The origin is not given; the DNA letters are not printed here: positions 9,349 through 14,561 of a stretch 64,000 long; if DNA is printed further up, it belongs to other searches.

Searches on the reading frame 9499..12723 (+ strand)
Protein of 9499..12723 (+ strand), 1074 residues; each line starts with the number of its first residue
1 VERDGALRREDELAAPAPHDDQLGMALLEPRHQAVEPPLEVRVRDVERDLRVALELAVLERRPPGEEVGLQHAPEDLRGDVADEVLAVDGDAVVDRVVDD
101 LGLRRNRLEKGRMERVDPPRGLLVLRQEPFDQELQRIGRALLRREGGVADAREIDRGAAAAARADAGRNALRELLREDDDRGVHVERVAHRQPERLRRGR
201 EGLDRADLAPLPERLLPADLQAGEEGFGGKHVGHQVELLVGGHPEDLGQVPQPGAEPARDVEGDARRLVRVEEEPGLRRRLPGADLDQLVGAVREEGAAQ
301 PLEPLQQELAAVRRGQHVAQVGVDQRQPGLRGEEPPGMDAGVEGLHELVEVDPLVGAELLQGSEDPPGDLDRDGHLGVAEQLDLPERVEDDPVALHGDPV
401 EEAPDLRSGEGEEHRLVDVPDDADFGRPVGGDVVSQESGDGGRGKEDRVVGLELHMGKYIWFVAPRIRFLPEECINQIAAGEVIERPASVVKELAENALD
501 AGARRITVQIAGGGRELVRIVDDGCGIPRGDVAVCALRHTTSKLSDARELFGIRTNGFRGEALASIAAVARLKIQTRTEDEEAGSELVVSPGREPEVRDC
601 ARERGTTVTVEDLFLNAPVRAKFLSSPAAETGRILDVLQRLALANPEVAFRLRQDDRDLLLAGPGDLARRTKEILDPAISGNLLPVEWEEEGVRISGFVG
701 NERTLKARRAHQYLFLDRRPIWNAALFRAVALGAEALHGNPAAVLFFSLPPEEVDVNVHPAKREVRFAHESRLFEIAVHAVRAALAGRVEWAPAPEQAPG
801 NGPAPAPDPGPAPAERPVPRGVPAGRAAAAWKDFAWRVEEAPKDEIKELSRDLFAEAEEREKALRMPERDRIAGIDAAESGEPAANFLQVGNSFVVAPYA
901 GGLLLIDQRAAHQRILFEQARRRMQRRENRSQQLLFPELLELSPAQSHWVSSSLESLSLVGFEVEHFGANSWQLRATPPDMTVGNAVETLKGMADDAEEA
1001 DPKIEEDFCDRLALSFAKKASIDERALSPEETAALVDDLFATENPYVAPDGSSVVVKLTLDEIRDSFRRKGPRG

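Call 98: search_protein_families(library=pfam, proteins=[window:9499-12723:+], max_evalue=0.0001)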
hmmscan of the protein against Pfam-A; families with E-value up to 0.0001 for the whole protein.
window:9499-12723:+ (1074 aa): 4 families
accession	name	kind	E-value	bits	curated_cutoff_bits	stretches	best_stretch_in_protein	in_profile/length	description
PF08676.16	MutL_C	-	2.2e-27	95.9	25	1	889-1024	3-138/142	MutL C terminal dimerisation domain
PF01119.25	DNA_mis_repair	-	4.9e-25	87.9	26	1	673-785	3-118/119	DNA mismatch repair protein, C-terminal domain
PF13589.12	HATPase_c_3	-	2.3e-07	31.4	25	1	488-582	4-98/137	Histidine kinase-, DNA gyrase B-, and HSP90-like ATPase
PF02518.31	HATPase_c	-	1e-06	29.6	26.4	1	485-563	4-75/111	Histidine kinase-, DNA gyrase B-, and HSP90-like ATPase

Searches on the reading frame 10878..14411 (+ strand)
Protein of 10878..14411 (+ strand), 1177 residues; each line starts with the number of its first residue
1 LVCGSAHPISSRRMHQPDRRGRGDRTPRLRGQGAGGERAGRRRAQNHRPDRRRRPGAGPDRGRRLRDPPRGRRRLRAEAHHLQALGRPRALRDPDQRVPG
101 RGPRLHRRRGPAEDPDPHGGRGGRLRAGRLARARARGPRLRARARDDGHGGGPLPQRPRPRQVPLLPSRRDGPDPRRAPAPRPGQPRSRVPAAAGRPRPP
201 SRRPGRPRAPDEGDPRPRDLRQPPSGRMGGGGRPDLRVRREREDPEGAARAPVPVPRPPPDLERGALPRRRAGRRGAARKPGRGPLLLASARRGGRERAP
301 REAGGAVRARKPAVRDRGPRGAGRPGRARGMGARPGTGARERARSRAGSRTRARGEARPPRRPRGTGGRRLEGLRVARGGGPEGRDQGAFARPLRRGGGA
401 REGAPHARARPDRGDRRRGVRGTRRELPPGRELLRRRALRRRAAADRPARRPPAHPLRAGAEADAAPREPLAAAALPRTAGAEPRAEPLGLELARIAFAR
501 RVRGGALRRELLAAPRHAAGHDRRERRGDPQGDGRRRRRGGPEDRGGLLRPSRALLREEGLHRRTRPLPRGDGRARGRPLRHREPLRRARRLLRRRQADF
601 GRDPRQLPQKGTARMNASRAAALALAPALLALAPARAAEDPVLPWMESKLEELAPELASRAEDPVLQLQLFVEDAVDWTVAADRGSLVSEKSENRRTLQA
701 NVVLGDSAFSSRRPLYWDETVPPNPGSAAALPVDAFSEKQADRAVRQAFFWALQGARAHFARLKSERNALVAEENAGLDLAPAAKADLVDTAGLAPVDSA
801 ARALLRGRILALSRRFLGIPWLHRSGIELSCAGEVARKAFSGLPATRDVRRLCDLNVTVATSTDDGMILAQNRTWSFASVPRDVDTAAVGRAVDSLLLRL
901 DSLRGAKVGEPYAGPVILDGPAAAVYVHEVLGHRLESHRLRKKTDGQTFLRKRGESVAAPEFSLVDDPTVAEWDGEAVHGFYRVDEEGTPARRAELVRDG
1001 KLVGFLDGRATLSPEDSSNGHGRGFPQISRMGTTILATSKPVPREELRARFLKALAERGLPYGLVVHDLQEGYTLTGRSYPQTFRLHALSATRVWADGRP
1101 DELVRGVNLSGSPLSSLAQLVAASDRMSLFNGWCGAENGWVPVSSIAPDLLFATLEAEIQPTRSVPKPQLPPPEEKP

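Call 98: search_protein_families(library=pfam, proteins=[window:10878-14411:+], max_evalue=0.0001)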
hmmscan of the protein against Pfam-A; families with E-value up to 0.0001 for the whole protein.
window:10878-14411:+ (1177 aa): 1 family
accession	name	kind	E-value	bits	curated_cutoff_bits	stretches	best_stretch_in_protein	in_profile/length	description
PF19289.4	PmbA_TldD_3rd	-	2.5e-22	79.6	22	1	915-1155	5-216/220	PmbA/TldA metallopeptidase C-terminal domain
